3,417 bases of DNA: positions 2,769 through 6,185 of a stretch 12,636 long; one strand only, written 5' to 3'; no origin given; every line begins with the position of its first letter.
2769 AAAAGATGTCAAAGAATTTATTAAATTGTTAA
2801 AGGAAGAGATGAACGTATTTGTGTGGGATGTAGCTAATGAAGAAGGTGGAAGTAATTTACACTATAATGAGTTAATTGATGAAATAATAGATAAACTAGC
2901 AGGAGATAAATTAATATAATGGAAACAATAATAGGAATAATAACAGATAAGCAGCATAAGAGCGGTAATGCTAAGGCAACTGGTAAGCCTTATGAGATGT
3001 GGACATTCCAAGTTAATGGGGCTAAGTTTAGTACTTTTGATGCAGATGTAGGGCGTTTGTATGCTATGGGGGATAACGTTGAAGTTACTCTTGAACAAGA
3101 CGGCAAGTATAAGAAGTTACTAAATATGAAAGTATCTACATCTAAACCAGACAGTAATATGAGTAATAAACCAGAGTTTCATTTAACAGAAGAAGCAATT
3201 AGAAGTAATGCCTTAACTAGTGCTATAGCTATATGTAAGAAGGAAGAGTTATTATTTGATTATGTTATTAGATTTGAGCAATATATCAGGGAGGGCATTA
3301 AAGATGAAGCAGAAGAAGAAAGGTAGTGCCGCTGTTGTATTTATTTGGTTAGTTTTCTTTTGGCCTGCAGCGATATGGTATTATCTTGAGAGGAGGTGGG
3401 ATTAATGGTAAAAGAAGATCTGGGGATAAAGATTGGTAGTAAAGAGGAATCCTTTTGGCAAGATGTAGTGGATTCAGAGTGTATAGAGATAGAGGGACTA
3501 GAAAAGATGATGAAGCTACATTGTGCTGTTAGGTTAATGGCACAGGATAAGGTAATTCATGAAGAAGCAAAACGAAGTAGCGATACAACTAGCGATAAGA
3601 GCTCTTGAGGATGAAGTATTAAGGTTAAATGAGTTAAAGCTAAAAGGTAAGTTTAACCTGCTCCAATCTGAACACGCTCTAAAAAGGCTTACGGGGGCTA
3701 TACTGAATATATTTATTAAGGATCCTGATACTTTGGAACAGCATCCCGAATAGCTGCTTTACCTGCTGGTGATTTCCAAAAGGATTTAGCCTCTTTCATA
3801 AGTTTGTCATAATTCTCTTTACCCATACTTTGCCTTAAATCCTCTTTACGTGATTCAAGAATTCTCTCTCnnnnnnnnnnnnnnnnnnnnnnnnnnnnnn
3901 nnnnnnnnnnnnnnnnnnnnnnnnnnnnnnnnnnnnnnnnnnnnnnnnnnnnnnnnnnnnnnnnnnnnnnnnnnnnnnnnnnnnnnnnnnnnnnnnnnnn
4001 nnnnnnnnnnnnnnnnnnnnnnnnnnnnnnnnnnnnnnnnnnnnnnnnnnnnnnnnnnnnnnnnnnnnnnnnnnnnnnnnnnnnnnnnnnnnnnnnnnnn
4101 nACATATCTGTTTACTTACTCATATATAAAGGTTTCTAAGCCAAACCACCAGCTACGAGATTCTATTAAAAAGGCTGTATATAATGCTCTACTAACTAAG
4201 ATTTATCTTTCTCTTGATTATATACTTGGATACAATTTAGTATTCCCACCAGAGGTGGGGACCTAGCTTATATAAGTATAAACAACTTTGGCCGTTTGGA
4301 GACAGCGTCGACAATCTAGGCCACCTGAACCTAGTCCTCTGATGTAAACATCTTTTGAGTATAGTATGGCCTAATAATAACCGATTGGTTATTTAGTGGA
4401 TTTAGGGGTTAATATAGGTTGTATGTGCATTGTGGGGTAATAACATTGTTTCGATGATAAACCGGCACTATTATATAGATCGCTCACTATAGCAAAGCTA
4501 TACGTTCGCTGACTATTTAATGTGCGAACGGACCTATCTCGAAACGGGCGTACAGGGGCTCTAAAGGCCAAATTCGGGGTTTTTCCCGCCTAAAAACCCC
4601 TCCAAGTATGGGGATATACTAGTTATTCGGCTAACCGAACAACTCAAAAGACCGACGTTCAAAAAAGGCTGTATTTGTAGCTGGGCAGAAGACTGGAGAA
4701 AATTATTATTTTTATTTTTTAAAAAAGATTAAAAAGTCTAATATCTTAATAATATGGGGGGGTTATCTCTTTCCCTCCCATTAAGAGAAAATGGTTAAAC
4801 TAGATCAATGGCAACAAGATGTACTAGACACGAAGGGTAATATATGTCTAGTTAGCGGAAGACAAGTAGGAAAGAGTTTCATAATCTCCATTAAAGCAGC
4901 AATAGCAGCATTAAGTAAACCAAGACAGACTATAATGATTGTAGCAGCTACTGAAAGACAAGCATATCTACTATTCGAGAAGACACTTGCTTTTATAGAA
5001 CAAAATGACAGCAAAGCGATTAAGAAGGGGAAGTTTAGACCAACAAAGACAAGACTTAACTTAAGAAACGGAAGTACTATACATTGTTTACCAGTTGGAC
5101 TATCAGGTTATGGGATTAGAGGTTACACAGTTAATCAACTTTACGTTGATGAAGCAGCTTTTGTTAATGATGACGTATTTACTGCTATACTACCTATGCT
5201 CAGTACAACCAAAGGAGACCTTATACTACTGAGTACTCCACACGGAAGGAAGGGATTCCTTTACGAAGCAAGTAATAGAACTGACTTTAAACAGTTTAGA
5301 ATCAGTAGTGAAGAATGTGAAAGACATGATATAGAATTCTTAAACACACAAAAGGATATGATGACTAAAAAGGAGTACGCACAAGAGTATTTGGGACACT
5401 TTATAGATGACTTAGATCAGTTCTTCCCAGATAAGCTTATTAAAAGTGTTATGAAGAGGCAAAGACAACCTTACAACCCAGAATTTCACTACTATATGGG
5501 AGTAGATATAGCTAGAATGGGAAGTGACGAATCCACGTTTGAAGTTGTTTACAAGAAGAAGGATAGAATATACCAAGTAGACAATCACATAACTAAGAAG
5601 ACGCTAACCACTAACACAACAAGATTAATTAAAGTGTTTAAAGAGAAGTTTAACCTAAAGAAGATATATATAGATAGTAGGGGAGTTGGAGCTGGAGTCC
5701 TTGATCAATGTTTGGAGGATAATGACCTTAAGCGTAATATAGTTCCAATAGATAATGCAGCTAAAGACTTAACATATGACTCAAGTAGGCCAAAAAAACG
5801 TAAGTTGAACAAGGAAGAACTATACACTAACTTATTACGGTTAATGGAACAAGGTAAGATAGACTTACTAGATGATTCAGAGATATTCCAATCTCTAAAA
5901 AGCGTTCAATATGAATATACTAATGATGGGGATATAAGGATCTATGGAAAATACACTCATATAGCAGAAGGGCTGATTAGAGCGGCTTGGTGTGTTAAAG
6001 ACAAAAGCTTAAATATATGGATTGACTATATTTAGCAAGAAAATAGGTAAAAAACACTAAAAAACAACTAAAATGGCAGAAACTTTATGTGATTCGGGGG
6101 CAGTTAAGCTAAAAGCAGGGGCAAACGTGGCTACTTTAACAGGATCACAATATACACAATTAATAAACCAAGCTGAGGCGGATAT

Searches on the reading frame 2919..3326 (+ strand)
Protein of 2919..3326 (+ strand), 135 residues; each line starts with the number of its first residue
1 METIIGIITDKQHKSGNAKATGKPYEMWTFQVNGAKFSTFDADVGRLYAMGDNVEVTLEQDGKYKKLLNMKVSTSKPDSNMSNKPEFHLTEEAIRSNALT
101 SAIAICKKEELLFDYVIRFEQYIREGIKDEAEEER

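Call 12: search_protein_families(library=pfam, proteins=[window:2919-3326:+], max_evalue=0.01)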
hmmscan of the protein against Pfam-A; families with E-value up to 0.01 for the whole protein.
window:2919-3326:+ (135 aa): 0 families

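Call 41: search_protein_families(library=phrogs, proteins=[window:2919-3326:+], max_evalue=0.01)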
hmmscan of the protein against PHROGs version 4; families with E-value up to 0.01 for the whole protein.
window:2919-3326:+ (135 aa): 0 families

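Call 67: search_solved_structures(query=window:2919-3323:+, max_evalue=10)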
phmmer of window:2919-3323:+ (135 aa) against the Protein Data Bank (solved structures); distinct sequences matched with E-value up to 10: 0.

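Call 101: search_protein_families(library=pfam, proteins=[window:2919-3323:+], max_evalue=0.1)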
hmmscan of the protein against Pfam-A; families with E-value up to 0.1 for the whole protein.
seq(135 aa): 0 families

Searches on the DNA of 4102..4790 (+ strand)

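Call 7: search_dna_similar(query=window:4102-4790:+, collection=phages, mode=distant, max_evalue=10)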
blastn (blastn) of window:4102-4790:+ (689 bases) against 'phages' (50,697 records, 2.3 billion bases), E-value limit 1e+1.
Records with a match: 7; places in all: 8; records where one place covers at least 80% of the query: 0.
Best place of each record, by identity: 90-95% 1; 80-90% 4; 60-80% 2.
By first word of the organism name: uncultured 3; Listeria 2; Escherichia 1; Stenotrophomonas 1.
By host as written in the record: - 3; Listeria monocytogenes 2; Escherichia coli CEFAR CCCD-E003 1; Stenotrophomonas rhizophila CEMTC 4565 1.
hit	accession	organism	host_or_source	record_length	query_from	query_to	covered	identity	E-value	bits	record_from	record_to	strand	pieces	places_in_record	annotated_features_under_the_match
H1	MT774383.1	uncultured phage cr11_1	human feces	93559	598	654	8%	77.4%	7e-1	41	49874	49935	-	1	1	hypothetical protein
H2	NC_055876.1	uncultured phage cr11_1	human feces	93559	598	654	8%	77.4%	7e-1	41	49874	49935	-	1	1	hypothetical protein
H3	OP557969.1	Escherichia phage ph0011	Escherichia coli CEFAR CCCD-E003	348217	128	160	5%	84.8%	9e+0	38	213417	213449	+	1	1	none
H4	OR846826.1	Listeria phage LM 4-11-1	Listeria monocytogenes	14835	545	575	4%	87.1%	3e+0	39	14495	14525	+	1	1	record has no annotation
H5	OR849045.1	Listeria phage LM 4-14-1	Listeria monocytogenes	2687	545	575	4%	87.1%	3e+0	39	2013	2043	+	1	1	record has no annotation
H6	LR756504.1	uncultured phage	metagenomic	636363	620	649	4%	86.7%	9e+0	37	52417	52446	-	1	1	record has no annotation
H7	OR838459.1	Stenotrophomonas phage StenR_269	Stenotrophomonas rhizophila CEMTC 4565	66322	572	596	4%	92.0%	9e+0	37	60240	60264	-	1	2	hypothetical protein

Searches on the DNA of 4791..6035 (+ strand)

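Call 74: search_rna_families(sources=[L161, L001, L012, L086, L153, L028, L034, L040, L042, L057, L061, L134], threshold=gathering)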
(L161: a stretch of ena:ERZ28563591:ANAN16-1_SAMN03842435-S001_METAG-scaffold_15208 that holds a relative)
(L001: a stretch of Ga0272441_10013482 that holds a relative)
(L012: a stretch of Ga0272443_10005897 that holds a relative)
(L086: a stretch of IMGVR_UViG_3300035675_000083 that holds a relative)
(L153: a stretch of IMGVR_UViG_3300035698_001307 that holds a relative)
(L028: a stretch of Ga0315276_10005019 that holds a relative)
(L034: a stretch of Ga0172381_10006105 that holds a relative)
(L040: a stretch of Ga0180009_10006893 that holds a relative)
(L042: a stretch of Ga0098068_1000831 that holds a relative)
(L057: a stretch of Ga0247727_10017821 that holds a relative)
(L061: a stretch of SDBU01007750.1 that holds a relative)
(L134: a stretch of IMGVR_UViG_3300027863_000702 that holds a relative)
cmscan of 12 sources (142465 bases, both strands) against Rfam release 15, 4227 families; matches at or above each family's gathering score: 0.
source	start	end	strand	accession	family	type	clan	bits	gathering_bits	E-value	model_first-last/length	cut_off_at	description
